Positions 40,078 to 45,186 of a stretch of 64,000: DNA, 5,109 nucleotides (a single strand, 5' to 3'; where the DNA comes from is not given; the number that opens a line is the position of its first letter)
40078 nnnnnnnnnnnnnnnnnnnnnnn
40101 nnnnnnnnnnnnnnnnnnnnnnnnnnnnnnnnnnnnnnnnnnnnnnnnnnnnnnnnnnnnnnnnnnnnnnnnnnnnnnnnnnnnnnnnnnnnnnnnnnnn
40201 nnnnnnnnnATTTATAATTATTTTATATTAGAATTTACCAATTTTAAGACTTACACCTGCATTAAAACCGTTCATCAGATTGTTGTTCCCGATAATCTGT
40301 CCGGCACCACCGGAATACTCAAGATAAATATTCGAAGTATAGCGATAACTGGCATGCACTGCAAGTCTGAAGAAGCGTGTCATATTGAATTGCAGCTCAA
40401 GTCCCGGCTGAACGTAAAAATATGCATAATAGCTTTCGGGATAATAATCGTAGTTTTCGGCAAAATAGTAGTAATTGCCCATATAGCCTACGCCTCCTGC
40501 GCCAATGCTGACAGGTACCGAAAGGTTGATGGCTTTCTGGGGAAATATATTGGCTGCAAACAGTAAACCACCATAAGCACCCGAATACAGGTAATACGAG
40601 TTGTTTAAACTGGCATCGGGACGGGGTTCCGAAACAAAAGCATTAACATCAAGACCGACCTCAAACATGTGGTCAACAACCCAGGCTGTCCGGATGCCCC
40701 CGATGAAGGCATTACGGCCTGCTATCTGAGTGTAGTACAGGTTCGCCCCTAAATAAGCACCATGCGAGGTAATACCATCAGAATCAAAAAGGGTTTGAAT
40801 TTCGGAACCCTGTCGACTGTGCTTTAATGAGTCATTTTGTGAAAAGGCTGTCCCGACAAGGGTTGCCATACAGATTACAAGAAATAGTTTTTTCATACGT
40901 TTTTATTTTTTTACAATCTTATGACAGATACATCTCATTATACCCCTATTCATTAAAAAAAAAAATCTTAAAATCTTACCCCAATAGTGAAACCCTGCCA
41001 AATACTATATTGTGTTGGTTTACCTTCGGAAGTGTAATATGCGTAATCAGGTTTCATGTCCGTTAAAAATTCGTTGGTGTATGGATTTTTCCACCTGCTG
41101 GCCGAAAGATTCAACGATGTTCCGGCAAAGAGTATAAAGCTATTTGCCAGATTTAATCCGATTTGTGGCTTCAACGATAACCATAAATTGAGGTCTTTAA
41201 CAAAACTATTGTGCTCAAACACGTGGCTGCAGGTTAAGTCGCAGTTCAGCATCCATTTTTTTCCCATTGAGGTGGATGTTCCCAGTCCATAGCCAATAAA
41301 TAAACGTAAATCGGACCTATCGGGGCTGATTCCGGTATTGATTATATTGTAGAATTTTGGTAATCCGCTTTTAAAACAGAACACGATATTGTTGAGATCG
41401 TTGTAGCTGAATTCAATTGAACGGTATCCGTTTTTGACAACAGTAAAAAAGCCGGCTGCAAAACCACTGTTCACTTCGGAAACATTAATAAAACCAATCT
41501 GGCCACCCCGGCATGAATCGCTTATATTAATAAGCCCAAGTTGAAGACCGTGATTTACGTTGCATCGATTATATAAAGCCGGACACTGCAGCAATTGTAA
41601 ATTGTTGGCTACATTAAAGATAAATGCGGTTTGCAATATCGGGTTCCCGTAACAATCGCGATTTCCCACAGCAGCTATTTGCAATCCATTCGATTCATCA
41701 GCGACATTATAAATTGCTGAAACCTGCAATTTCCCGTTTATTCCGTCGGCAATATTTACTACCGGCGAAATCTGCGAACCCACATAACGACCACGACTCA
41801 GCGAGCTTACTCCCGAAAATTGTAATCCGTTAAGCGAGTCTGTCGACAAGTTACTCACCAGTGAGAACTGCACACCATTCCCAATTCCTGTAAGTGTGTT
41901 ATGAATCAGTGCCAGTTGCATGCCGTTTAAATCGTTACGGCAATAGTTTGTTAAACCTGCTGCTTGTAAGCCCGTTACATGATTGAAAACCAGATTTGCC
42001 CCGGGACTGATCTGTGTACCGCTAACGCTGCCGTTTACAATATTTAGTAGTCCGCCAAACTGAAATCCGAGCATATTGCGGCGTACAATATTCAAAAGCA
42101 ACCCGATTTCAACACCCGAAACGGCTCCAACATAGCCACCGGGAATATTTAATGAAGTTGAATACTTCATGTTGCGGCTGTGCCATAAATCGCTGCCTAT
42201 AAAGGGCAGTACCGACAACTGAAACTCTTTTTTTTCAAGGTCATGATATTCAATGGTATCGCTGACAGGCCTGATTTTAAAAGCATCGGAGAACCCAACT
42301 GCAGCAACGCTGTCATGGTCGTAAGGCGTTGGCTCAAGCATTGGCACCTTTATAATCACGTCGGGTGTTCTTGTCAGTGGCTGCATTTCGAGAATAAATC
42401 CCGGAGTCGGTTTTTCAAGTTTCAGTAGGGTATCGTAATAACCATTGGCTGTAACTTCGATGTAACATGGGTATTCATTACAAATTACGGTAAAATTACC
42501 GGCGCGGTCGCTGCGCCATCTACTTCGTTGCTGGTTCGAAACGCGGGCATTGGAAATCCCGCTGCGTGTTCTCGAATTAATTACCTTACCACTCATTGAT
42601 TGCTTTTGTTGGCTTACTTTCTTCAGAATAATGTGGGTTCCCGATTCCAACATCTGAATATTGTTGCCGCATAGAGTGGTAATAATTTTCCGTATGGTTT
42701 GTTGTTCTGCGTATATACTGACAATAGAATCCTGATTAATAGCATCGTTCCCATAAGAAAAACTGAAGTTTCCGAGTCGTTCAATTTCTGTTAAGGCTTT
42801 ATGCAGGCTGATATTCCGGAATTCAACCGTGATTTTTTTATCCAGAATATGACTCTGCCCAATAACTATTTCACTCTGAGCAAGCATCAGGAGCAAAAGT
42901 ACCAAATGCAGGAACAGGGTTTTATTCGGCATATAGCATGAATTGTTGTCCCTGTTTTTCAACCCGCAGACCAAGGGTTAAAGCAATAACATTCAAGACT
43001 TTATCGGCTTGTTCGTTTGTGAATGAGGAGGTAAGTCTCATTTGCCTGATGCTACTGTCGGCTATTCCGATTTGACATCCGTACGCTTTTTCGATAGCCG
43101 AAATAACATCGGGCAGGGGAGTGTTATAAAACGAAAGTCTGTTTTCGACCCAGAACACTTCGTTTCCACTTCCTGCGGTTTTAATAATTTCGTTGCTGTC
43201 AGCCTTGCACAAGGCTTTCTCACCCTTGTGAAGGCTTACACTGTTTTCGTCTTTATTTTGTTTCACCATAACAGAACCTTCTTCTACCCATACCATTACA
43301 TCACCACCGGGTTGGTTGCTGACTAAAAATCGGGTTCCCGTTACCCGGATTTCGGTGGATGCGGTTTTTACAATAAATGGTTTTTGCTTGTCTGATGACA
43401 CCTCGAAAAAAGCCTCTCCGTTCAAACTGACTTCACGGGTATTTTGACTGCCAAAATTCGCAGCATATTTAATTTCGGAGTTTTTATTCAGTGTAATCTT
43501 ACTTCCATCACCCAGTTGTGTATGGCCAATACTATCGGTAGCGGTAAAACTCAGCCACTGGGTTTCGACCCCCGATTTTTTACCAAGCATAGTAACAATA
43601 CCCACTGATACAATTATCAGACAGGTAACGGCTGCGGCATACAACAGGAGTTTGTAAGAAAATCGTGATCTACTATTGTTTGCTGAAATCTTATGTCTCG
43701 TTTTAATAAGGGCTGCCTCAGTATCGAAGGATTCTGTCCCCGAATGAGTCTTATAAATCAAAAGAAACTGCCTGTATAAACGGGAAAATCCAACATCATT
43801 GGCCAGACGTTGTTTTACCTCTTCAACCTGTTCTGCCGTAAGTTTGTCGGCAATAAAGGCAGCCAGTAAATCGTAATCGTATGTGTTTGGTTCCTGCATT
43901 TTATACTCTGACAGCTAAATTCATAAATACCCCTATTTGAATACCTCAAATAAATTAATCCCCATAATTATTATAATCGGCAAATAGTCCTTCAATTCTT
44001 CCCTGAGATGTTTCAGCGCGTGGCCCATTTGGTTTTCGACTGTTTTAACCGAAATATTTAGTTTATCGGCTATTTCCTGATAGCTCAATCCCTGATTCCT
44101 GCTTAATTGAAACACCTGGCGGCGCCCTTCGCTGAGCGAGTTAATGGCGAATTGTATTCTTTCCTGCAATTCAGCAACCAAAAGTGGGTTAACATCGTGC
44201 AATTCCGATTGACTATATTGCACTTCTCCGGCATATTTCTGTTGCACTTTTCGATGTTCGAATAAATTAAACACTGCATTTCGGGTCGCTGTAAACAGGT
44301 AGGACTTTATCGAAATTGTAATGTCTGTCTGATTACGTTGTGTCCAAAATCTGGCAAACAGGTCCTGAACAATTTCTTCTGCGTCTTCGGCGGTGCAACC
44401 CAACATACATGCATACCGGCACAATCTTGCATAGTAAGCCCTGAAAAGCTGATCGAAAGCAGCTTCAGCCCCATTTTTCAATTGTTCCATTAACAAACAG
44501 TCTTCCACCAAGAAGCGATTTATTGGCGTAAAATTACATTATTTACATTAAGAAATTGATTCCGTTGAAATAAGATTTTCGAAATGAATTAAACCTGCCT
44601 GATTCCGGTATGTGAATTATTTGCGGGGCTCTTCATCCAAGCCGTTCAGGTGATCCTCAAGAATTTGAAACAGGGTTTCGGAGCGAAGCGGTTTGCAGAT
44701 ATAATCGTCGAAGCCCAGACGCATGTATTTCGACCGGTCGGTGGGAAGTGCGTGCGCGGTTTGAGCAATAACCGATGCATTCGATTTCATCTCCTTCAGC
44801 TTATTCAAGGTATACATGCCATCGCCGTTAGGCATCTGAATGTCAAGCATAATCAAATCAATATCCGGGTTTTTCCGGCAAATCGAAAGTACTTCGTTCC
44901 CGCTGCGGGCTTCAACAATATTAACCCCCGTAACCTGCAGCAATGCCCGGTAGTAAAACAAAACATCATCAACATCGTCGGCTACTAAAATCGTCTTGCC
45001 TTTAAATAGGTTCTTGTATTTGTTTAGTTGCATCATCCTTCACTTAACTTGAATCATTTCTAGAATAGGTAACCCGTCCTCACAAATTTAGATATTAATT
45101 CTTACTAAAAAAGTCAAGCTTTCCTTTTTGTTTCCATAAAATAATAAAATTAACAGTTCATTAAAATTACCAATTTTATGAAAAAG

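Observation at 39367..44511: ECF sigma / FecR operon whose STN-domain outer-membrane partner is not a TonB-dependent transporter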

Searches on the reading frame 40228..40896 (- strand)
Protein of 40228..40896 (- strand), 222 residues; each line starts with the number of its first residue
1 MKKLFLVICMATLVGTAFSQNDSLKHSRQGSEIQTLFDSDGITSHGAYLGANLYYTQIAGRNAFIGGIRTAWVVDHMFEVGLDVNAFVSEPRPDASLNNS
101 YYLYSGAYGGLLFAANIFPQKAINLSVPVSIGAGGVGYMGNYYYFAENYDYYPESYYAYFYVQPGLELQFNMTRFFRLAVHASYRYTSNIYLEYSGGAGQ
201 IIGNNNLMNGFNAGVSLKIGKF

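Call 3: search_protein_families(library=pfam, proteins=[window:40228-40896:-], max_evalue=1)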
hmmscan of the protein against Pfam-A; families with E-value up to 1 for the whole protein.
window:40228-40896:- (222 aa): 0 families

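Call 4: search_protein_families(library=ncbifam, proteins=[window:40228-40896:-], max_evalue=1)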
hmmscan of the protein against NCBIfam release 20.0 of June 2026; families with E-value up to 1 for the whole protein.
window:40228-40896:- (222 aa): 0 families

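Call 39: find_homologous_proteins(query=window:40228-40896:-)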
Query window:40228-40896:- (222 aa): 21 proteins with E <= 0.001 among 400 candidates.
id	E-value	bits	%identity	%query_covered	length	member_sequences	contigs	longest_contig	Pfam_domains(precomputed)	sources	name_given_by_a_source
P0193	8.5e-136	469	100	96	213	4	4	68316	-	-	-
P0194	8.1e-122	423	84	100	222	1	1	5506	-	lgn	-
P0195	2.3e-109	382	74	100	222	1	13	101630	-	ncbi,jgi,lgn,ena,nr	ncbi:MAG: hypothetical protein KBB11_07985 [Bacteroidales bacterium]|nr:hypothetical protein [Bacter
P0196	5.2e-109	381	77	93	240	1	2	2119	-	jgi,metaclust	metaclust:\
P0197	4.4e-80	287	63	91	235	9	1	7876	-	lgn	-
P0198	5.1e-80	286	57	100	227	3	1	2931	-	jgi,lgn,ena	-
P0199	1.9e-62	229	51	100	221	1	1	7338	-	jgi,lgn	-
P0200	2.2e-55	206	50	92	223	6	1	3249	-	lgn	-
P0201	2.8e-55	205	47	100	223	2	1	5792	-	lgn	-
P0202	1.1e-53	200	45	100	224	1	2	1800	-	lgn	-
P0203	1.6e-53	200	47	100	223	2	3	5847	-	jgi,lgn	jgi:hypothetical protein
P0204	4.0e-51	192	46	98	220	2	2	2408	-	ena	-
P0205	1.6e-41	161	39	100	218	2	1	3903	-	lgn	-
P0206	2.8e-41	160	38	100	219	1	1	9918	-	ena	-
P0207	4.2e-39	153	42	100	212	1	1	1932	-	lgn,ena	-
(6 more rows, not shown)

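Call 42: find_encoding_contigs(protein=P0195, flank=7000, max_places=2)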
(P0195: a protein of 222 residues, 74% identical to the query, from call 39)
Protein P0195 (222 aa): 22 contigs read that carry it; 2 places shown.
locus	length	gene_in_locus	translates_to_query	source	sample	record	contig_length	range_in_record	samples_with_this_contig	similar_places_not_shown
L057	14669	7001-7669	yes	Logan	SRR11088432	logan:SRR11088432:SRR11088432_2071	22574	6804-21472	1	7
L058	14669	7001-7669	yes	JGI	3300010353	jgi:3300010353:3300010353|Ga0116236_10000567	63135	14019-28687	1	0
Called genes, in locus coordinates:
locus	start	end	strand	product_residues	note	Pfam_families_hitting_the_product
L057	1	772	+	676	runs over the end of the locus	PF17391:Urocanase_N, PF01175:Urocanase, PF17392:Urocanase_C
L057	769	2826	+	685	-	-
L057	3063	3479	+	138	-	PF00072:Response_reg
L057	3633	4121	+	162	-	PF04542:Sigma70_r2, PF07638:Sigma70_ECF (weak), PF08281:Sigma70_r4_2, PF00196:GerE (weak), PF04545:Sigma70_r4, PF13384:HTH_23 (faint)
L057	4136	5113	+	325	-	PF04773:FecR, PF16344:FecR_C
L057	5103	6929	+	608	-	PF13715:CarbopepD_reg_2 (weak)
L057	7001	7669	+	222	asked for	-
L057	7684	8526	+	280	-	PF10988:DUF2807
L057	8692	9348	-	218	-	PF09365:DUF2461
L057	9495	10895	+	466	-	PF00753:Lactamase_B, PF23023:Anti-Pycsar_Apyc1 (weak), PF12706:Lactamase_B_2 (faint), PF16661:Lactamase_B_6, PF10996:Beta-Casp, PF07521:RMMBL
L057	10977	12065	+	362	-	PF08757:CotH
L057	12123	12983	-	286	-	PF18962:Por_Secre_tail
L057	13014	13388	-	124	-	-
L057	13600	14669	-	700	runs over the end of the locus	-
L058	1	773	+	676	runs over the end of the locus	PF17391:Urocanase_N, PF01175:Urocanase, PF17392:Urocanase_C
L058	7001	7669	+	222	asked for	-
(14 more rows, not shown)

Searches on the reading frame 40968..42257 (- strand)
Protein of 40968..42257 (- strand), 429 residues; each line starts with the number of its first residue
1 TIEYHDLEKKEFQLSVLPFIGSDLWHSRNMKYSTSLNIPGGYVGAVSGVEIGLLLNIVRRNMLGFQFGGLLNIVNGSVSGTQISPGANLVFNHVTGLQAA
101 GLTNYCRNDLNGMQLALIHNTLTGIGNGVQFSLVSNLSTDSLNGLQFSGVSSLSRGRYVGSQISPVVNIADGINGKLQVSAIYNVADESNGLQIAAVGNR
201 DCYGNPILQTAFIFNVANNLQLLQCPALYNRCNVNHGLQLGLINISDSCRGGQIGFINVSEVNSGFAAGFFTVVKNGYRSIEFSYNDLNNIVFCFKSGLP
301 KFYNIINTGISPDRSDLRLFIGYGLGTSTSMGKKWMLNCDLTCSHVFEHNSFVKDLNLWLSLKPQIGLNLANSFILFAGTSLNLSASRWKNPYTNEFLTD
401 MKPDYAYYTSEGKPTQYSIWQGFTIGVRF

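Call 38: find_homologous_proteins(query=window:40968-42257:-)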
Query window:40968-42257:- (429 aa): 462 proteins with E <= 0.001 among 6376 candidates; the best 120 are listed.
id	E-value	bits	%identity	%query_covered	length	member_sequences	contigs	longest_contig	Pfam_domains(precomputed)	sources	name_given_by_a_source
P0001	2.3e-285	964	100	100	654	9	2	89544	-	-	-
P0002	3.6e-145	503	54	100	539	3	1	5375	PF13715.13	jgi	-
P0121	3.7e-55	206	30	98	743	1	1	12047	-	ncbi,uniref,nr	ncbi:hypothetical protein [Xanthovirga aplysinae]|uniref:hypothetical protein n=1 Tax=Xanthovirga ap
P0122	2.9e-53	200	35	97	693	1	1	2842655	PF13715.13,PF13620.13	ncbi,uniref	ncbi:carboxypeptidase-like regulatory domain-containing protein [Limibacter armeniacum]|uniref:carbo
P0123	8.8e-52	195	34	99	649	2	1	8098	PF07660.20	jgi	jgi:hypothetical protein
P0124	6.4e-47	179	31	98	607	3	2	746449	-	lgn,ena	-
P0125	8.7e-46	175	31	90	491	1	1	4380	-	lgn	-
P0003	1.7e-44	171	31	99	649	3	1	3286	PF07660.20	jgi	jgi:hypothetical protein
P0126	4.8e-44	169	33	98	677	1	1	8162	PF07660.20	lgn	-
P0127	1.9e-43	167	32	97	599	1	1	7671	PF16344.11,PF07660.20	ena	-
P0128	4.1e-43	166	31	99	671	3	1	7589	-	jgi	jgi:hypothetical protein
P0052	6.3e-42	162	31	97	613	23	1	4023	-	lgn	-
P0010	8.4e-42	162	33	98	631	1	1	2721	PF13715.13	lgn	-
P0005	1.8e-41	161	31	97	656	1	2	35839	PF13715.13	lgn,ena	-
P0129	4.5e-41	160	34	89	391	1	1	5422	-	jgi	jgi:hypothetical protein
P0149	2.9e-36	144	30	99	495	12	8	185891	-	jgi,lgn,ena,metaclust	metaclust:\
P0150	3.2e-36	144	26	98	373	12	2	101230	-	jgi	jgi:hypothetical protein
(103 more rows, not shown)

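Call 40: find_encoding_contigs(protein=P0149, flank=6000, max_places=1)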
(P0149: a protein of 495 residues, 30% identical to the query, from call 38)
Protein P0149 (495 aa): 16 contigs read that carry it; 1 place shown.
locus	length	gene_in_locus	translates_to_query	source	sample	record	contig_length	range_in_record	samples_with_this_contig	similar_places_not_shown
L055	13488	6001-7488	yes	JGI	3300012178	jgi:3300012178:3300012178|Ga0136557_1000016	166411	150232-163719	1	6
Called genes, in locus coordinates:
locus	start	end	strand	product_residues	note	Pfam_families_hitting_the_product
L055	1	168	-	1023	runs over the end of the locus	PF04257:RecC_N, PF27451:RecC_4th, PF17946:RecC_C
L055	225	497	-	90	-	-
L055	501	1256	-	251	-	PF00142:Fer4_NifH, PF01656:CbiA, PF02374:ArsA_ATPase, PF06564:CBP_BcsQ, PF09140:MipZ (weak), PF10609:ParA, PF13614:AAA_31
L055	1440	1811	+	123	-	PF03061:4HBT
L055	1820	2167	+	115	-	-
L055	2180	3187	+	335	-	PF00106:adh_short, PF01073:3Beta_HSD, PF01370:Epimerase, PF02719:Polysacc_synt_2, PF04321:RmlD_sub_bind, PF08659:KR (weak), PF13460:NAD_binding_10 (weak), PF16363:GDP_Man_Dehyd, +2 more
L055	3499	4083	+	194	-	-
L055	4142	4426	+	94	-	PF00313:CSD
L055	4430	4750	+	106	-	-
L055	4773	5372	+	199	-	PF09411:PagL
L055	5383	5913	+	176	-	PF00160:Pro_isomerase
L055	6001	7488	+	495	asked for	-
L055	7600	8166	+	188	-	PF01641:SelR, PF24046:At4g08330 (faint)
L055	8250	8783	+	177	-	PF03703:bPH_2, PF24649:DUF7642 (faint)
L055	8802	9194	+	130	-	PF00903:Glyoxalase, PF12681:Glyoxalase_2 (faint)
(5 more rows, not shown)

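Call 41: find_encoding_contigs(protein=P0150, flank=6000, max_places=1)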
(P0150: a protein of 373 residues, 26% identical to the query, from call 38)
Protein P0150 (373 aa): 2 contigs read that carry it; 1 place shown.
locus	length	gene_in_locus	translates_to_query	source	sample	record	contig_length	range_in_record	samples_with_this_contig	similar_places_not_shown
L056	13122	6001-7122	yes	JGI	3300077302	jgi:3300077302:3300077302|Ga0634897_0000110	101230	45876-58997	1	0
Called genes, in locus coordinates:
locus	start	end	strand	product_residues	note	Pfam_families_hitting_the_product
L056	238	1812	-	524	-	-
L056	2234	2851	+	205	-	PF07638:Sigma70_ECF (weak), PF04542:Sigma70_r2 (weak), PF00196:GerE (faint), PF08281:Sigma70_r4_2, PF04545:Sigma70_r4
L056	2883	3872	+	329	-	PF04773:FecR, PF16344:FecR_C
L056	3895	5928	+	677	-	PF13620:CarboxypepD_reg (weak), PF13715:CarbopepD_reg_2 (weak)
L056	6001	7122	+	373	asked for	-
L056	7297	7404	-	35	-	-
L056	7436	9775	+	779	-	PF13620:CarboxypepD_reg, PF13715:CarbopepD_reg_2, PF07715:Plug (faint)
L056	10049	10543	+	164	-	-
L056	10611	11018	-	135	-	-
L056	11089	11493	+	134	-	-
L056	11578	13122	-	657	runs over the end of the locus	PF00544:Pectate_lyase_4, PF18998:Flg_new_2, PF03422:CBM_6, PF18962:Por_Secre_tail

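Call 62: predict_structure(alignment_id=A2)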
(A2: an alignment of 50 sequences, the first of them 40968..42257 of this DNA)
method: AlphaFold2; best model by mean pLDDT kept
length: 429 residues; sequences in the alignment: 50
mean_pLDDT: 94.9   pTM: 0.79
mean pLDDT of the five models: 94.9, 94.5, 94.1, 94.1, 93.8
residues with pLDDT >= 90: 398; 70-90: 25; 50-70: 5; < 50: 1
segments of 3 or more residues with pLDDT < 50: none
pLDDT, mean of each block of 10 residues (from residue 1): 74 92 93 95 97 96 97 98 98 98 98 98 97 97 96 94 96 90 94 95 93 95 95 97 97 97 94 95 95 97 96 87 97 97 95 91 98 96 97 93 94 94 98
secondary structure, 60 per line:
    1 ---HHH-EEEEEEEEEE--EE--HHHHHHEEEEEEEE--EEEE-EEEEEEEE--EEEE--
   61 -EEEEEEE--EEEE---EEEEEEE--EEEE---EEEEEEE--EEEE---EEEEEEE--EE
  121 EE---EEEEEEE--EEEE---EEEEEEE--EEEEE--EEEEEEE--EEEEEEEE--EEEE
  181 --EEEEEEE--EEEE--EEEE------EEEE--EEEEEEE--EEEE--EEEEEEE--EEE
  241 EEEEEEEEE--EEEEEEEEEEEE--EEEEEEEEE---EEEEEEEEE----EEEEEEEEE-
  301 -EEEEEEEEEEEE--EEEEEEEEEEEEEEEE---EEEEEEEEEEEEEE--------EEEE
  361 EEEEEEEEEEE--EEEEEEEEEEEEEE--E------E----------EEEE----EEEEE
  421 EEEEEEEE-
elements in order: E8-17 H24-29 E30-37 E40-43 E45-52 E55-58 E62-68 E71-74 E78-84 E87-90 E94-100 E103-106 E110-116 E119-122 E126-132 E135-138 E142-148 E151-155 E158-164 E167-174 E177-180 E183-189 E192-195 E198-201 E208-211 E214-220 E223-226 E229-235 E238-249 E252-263 E266-274 E278-286 E291-299 E302-313 E316-331 E335-348 E357-371 E374-387 E408-411 E416-428

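Call 64: fold_search(model_id=the predicted structure, library=pdb)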
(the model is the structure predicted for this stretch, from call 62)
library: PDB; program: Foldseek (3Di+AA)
matches with E <= 10: 652; with E <= 0.001: 0
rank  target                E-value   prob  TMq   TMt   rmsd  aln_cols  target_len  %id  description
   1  8wv0_B                1.9e-02  0.99  0.17  0.21   7.9       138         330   11  Outer membrane porin of Burkholderia pseudomallei (BpsOmp38) (released 2024-10-30)
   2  3qra                  2.4e-02  0.94  0.16  0.36   9.6       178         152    8  The crystal structure of Ail, the attachment invasion locus protein of Yersinia pestis (released 2011-11-23)
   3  7xyc_A                4.2e-02  0.09  0.14  0.12  18.9       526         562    8  CryoEM structure of Klebsiella phage Kp7 type II tail fiber gp52 in vitro (released 2023-06-07)
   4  5mdq_A                5.6e-02  0.97  0.15  0.18   9.9       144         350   13  Crystal structure of outer membrane expressed Chitoporin VhChip from Vibrio harveyi (released 2017-12-20)
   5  6x9z                  5.9e-02  1.00  0.21  0.67   5.0       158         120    9  De novo design of transmembrane beta-barrels (released 2021-02-17)
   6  9fzd_A                6.2e-02  0.82  0.16  0.32   9.6       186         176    6  Structure of OmpA-long in complex with nanobody Nb39 (released 2024-07-17)
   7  8jto                  7.5e-02  0.96  0.16  0.19   9.6       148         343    9  Outer membrane porin of Burkholderia pseudomallei (BpsOmp38) in complex with ceftazidime (released 2024-06-26)
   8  8uzl_A                7.9e-02  0.84  0.16  0.38  12.3       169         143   12  Designed Transmembrane beta-barrel- TMB10_163 (released 2024-07-17)
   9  2n2l_MODEL_1_A        8.3e-02  0.89  0.18  0.40   8.0       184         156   10  NMR structure of yersinia pestis ail (attachment invasion locus) in decylphosphocholine micelles calculated wi (released 2015-07-22)
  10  4e1s                  8.3e-02  0.44  0.15  0.24  14.3       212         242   10  X-ray crystal structure of the transmembrane beta-domain from intimin from EHEC strain O157:H7 (released 2012-06-13)
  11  8qwq_MODEL_1_A        9.1e-02  1.00  0.20  0.65   6.3       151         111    9  Magic-angle spinning NMR Structure of Opa60 in Lipid Bilayers (released 2024-07-24)
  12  2m06_MODEL_1_A        9.1e-02  0.93  0.20  0.44   6.9       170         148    9  NMR structure of OmpX in phopspholipid nanodiscs (released 2012-12-12)
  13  1p4t                  9.6e-02  1.00  0.22  0.54   6.9       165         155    8  Crystal structure of Neisserial surface protein A (NspA) (released 2003-07-22)
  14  9fzc_A                9.6e-02  0.80  0.17  0.33   8.5       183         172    6  Structure of OmpA-short in complex with nanobody Nb01 (released 2024-07-17)
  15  8uzl_C                9.6e-02  0.75  0.16  0.38  12.5       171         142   10  Designed Transmembrane beta-barrel- TMB10_163 (released 2024-07-17)
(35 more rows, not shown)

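Call 90: search_protein_representatives(alignment_id=A2)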
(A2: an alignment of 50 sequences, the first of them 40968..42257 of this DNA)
Query: 50 sequences, 448 profile positions. Proteins with E-value up to 0.001 (for the whole library): 10106; up to 1e-10: 7206; up to 1e-30: 4066. The best 150 are listed.
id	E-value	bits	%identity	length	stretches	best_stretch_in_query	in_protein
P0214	2.2e-177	606.6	-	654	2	115-448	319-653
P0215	9.3e-168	574.9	-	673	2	113-448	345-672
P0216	5.4e-167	572.4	-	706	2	113-447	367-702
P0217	1.6e-164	564.3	-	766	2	112-448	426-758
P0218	2.9e-164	563.4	-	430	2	107-448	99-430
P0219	1.7e-161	554.3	-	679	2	130-448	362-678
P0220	4.0e-161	553.0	-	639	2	113-447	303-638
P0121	3.8e-158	543.2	-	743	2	106-448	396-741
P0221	4.3e-158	543.0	-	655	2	110-448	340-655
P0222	4.1e-157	539.8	-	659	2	32-280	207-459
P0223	3.5e-156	536.7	-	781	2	112-447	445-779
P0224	9.2e-156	535.4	-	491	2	112-448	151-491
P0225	2.7e-155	533.8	-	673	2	105-448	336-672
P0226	2.9e-155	533.7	-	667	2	25-280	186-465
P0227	4.7e-155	533.0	-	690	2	117-447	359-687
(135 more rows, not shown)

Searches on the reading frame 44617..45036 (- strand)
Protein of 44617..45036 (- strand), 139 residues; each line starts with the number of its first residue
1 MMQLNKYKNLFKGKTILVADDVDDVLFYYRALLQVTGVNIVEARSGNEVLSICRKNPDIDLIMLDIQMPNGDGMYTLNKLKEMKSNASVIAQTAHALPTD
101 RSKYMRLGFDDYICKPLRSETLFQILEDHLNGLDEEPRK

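Call 3: search_protein_families(library=pfam, proteins=[window:44617-45036:-], max_evalue=1)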
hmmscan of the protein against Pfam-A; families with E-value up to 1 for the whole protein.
window:44617-45036:- (139 aa): 2 families
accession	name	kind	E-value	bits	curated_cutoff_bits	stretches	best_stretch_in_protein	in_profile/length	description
PF00072.30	Response_reg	-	5.3e-23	81.7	30.2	1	16-126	1-110/111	Response regulator receiver domain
PF03709.21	OKR_DC_1_N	-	0.062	14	29.3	1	33-81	13-48/111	Orn/Lys/Arg decarboxylase, N-terminal domain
